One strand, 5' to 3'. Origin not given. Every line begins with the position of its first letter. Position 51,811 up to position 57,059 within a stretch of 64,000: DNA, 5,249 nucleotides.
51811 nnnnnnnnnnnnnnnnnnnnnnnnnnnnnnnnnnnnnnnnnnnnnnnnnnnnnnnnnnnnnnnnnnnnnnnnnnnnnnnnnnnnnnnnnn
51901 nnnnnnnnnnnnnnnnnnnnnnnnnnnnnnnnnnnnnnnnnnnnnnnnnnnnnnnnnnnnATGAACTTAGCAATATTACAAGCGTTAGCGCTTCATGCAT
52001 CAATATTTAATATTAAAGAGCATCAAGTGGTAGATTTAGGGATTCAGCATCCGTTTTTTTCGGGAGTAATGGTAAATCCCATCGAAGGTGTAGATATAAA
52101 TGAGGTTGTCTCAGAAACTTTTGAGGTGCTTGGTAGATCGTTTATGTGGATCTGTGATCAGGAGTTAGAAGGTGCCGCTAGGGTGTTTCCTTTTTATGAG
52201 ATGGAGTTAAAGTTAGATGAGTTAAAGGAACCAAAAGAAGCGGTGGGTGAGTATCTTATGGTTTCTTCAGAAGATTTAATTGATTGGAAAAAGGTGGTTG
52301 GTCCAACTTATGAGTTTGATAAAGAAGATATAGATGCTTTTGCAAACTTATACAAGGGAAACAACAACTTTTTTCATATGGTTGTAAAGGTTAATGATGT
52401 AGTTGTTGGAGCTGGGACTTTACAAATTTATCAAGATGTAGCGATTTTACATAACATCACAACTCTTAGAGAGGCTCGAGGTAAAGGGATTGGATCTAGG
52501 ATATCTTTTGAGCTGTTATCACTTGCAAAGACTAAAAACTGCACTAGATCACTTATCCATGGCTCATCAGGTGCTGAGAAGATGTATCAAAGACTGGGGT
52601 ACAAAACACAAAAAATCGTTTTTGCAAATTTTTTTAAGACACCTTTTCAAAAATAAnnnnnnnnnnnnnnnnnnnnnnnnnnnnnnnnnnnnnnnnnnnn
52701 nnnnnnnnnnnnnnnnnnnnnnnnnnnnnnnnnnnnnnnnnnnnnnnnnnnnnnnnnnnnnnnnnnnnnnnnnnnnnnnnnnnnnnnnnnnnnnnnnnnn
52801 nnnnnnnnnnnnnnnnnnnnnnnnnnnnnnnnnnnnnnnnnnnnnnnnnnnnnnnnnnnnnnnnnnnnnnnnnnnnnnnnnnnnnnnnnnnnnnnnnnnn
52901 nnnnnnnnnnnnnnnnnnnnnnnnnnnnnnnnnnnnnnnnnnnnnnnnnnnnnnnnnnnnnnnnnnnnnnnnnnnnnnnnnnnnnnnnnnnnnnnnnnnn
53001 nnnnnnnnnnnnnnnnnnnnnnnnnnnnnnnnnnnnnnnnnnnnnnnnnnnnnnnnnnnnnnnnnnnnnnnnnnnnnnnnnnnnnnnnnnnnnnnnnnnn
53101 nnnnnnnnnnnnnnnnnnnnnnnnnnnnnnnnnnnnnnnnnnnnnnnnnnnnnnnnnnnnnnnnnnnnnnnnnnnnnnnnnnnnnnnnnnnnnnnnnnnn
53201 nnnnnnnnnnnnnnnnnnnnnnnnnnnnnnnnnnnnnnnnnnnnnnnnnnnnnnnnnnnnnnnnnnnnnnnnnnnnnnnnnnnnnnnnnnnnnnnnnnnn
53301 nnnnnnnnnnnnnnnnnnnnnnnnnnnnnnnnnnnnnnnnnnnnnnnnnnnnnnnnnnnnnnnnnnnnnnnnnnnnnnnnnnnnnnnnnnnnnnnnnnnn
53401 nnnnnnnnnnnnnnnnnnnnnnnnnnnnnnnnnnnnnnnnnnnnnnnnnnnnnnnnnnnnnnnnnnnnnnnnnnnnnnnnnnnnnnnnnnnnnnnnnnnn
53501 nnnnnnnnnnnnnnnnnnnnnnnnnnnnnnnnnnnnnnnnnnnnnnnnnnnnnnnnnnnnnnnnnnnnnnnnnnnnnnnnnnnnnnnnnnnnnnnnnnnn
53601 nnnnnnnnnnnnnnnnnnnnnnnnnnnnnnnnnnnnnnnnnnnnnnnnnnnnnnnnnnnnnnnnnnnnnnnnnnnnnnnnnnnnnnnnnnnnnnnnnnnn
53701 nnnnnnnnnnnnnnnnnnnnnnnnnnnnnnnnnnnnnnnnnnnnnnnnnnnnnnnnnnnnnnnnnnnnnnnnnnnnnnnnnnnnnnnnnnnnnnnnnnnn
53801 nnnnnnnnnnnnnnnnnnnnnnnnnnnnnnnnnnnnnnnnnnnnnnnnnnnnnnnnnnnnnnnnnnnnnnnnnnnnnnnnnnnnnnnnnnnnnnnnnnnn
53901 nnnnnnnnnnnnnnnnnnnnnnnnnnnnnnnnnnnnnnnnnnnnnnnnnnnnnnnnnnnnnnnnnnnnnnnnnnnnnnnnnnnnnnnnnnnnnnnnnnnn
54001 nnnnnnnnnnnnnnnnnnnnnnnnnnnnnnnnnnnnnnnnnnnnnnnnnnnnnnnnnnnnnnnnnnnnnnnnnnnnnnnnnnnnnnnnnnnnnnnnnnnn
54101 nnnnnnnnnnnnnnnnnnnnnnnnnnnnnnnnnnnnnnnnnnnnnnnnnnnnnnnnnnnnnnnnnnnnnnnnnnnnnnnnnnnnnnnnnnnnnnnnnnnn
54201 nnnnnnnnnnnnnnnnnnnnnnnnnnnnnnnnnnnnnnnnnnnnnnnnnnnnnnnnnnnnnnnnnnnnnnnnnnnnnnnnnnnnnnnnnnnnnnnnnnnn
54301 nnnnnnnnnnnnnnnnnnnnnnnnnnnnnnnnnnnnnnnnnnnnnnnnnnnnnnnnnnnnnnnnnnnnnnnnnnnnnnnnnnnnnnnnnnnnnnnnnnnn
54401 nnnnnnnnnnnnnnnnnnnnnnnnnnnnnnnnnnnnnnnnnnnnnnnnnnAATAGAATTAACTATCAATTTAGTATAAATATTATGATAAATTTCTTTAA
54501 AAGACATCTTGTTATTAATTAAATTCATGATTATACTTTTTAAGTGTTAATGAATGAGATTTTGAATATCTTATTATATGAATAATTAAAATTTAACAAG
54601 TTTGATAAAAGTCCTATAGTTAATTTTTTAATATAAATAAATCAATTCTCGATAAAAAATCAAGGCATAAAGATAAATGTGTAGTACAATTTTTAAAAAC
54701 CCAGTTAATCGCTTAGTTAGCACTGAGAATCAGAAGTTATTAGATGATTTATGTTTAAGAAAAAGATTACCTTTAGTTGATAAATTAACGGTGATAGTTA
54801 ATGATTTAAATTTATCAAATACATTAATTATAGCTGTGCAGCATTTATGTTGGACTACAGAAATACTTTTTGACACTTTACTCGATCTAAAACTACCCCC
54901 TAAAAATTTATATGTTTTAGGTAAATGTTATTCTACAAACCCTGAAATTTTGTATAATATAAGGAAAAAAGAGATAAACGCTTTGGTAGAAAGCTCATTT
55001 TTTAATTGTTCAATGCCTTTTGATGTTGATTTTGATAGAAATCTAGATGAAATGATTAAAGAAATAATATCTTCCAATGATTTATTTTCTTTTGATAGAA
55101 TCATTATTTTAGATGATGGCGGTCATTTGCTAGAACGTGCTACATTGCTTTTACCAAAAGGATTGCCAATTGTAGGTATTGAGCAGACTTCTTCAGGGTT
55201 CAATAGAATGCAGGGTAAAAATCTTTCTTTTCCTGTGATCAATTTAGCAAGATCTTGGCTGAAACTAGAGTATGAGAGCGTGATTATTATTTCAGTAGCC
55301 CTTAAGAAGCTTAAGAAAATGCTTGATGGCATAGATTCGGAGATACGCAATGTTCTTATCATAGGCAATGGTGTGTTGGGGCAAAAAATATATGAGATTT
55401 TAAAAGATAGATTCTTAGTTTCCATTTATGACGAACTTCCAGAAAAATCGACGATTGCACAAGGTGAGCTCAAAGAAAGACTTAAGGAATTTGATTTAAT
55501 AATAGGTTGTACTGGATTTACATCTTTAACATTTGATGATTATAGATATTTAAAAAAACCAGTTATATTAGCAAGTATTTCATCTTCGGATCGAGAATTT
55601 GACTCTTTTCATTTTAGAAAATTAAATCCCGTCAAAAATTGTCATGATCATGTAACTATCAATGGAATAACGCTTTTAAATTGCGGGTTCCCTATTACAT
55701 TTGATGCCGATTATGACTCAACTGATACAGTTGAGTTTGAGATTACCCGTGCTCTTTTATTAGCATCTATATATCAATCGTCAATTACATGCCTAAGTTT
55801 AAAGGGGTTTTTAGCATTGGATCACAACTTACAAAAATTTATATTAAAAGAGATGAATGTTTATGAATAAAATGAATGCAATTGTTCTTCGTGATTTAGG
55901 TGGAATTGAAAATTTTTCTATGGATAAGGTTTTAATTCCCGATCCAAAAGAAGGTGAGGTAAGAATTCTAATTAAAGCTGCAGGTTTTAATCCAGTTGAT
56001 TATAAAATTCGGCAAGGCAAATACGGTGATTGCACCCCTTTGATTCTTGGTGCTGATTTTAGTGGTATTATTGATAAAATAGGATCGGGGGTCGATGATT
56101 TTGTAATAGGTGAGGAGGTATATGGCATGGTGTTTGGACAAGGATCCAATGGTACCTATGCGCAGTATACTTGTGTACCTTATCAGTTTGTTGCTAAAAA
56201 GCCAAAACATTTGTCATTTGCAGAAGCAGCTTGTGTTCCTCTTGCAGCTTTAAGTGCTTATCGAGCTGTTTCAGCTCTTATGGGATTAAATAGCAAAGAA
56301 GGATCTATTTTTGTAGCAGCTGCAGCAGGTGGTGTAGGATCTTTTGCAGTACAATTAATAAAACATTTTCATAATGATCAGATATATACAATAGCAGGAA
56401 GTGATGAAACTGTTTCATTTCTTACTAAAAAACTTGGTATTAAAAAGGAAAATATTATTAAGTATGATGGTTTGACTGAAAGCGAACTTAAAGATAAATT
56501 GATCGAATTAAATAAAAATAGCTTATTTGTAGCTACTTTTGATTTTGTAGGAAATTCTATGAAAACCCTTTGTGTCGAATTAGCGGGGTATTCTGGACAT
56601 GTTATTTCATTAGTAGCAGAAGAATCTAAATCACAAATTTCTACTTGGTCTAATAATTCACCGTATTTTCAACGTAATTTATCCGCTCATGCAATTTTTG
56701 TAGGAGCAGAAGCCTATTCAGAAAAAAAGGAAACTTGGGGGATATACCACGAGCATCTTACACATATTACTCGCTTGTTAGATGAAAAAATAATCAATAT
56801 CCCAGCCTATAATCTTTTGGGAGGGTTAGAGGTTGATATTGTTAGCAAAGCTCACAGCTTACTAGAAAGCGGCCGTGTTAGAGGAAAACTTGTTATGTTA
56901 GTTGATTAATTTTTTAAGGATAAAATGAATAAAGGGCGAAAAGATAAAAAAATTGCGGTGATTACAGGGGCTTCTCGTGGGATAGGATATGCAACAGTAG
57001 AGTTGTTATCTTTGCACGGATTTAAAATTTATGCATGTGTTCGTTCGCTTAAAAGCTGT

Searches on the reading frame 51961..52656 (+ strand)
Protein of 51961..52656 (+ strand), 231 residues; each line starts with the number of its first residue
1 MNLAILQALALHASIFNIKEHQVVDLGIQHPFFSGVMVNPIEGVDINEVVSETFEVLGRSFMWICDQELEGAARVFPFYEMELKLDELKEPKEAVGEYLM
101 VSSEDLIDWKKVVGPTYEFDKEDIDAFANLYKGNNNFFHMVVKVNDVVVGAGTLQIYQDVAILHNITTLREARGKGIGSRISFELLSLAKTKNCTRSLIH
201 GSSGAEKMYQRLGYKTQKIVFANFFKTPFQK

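Call 6: search_protein_families(library=pfam, proteins=[window:51961-52656:+], max_evalue=0.01)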
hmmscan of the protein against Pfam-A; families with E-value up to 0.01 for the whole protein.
window:51961-52656:+ (231 aa): 6 families
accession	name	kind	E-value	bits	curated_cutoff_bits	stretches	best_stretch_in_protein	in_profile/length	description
PF00583.31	Acetyltransf_1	-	4.2e-12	46.8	20.7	1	117-214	14-116/116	Acetyltransferase (GNAT) family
PF13508.13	Acetyltransf_7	-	1.1e-08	35.8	27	1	139-215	5-83/84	Acetyltransferase (GNAT) domain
PF13673.13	Acetyltransf_10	-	1.1e-07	32.4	23.6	1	125-217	18-110/128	Acetyltransferase (GNAT) domain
PF08445.16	FR47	-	0.0018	18.7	22.1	1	157-217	18-80/86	FR47-like protein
PF23209.2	IDM1_C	-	0.005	17.4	33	1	135-183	31-80/140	Increased DNA methylation 1, C-terminal domain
PF13527.13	Acetyltransf_9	-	0.0066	16.9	25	0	159-215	71-125/127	Acetyltransferase (GNAT) domain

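Call 7: search_protein_families(library=phrogs, proteins=[window:51961-52656:+], max_evalue=0.01)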
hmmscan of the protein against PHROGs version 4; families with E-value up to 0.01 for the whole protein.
window:51961-52656:+ (231 aa): 3 families
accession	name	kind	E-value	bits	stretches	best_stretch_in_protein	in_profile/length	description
phrog_1249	-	other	1.4e-12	48.7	1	116-223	38-155/180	acetyltransferase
phrog_3810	-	other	7e-08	33.6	1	134-219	57-147/155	acetyltransferase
phrog_21214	-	other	0.0066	17.5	1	119-216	35-124/129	acetyltransferase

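Call 14: find_encoding_contigs(protein=window:51961-52656:+, flank=10000, max_places=10)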
Protein window:51961-52656:+ (231 aa): 2 contigs read that carry it; 1 place shown.
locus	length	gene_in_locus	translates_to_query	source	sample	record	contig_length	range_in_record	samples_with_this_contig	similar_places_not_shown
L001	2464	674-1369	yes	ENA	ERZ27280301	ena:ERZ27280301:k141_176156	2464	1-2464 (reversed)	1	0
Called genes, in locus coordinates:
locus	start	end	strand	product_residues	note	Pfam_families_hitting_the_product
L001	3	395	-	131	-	?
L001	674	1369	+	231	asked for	PF13673:Acetyltransf_10, PF00583:Acetyltransf_1, PF13508:Acetyltransf_7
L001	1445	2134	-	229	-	-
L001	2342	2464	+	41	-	?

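Call 16: search_protein_families(library=ncbifam, proteins=[window:51961-52656:+], max_evalue=0.01)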
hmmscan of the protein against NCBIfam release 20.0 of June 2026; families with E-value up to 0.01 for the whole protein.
window:51961-52656:+ (231 aa): 5 families
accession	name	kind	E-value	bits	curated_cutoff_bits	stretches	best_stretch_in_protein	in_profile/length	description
NF040501.1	resist_ArsN2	equivalog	7.4e-07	28.9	125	1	137-217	25-104/133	arsenic resistance N-acetyltransferase ArsN2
TIGR01575.1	rimI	equivalog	1.2e-05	25.5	86.4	1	125-220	21-118/132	ribosomal protein S18-alanine N-acetyltransferase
NF005921.0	PRK07922.1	equivalog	6.1e-05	22.7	180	1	129-197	40-108/170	amino-acid N-acetyltransferase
NF005840.0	PRK07757.1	equivalog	0.0091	15.9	154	0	140-215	45-119/153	N-acetyltransferase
NF007025.1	PRK09491.1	equivalog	0.0091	15.9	173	0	135-218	37-123/145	ribosomal protein S18-alanine N-acetyltransferase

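Call 57: search_protein_families(library=padloc, proteins=[window:51961-52656:+], max_evalue=0.01)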
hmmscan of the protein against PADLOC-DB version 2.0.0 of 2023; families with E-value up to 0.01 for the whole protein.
window:51961-52656:+ (231 aa): 0 families

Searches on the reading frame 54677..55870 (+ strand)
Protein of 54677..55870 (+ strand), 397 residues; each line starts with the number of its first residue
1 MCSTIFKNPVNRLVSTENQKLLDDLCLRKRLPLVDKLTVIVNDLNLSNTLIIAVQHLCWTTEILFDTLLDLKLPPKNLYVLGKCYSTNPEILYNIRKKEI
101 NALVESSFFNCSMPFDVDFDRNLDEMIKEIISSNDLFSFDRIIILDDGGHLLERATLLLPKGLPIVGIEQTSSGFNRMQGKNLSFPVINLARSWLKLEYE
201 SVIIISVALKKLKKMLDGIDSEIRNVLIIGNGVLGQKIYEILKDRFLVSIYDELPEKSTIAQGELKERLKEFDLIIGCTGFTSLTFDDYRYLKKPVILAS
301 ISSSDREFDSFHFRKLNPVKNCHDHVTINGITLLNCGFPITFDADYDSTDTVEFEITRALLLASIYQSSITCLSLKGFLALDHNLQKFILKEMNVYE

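Call 6: search_protein_families(library=pfam, proteins=[window:54677-55870:+], max_evalue=0.01)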
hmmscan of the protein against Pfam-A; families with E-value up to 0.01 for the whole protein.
window:54677-55870:+ (397 aa): 1 family
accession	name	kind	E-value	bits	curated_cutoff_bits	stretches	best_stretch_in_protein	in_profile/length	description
PF06690.17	HcgC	-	0.0015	18.6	31.4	1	205-297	22-123/248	FeGP cofactor biosynthesis protein, methyltransferase HcgC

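Call 16: search_protein_families(library=ncbifam, proteins=[window:54677-55870:+], max_evalue=0.01)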
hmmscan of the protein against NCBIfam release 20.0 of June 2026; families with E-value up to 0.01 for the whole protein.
window:54677-55870:+ (397 aa): 2 families
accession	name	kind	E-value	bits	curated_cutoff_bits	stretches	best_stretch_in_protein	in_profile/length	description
NF002521.0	PRK01911.1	equivalog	0.0028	17.1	309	1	90-211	20-138/292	NAD kinase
TIGR01035.1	hemA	equivalog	0.0068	15.4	209.55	0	187-281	146-250/416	glutamyl-tRNA reductase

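Call 57: search_protein_families(library=padloc, proteins=[window:54677-55870:+], max_evalue=0.01)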
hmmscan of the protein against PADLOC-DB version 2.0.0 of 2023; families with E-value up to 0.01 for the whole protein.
window:54677-55870:+ (397 aa): 0 families

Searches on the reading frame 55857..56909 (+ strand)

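Call 52: search_protein_families(library=pfam, proteins=[window:55857-56909:+], max_evalue=0.001)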
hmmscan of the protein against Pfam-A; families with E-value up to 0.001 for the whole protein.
window:55857-56909:+ (350 aa): 3 families
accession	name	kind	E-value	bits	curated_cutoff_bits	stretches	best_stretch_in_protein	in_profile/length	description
PF08240.17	ADH_N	-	9.6e-17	61.6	23.5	1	32-117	2-104/104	Alcohol dehydrogenase GroES-like domain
PF00107.32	ADH_zinc_N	-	3.9e-06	27.3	31.8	1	159-286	1-119/129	Zinc-binding dehydrogenase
PF13602.12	ADH_zinc_N_2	-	0.0002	22.7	27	1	227-346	27-133/134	Zinc-binding dehydrogenase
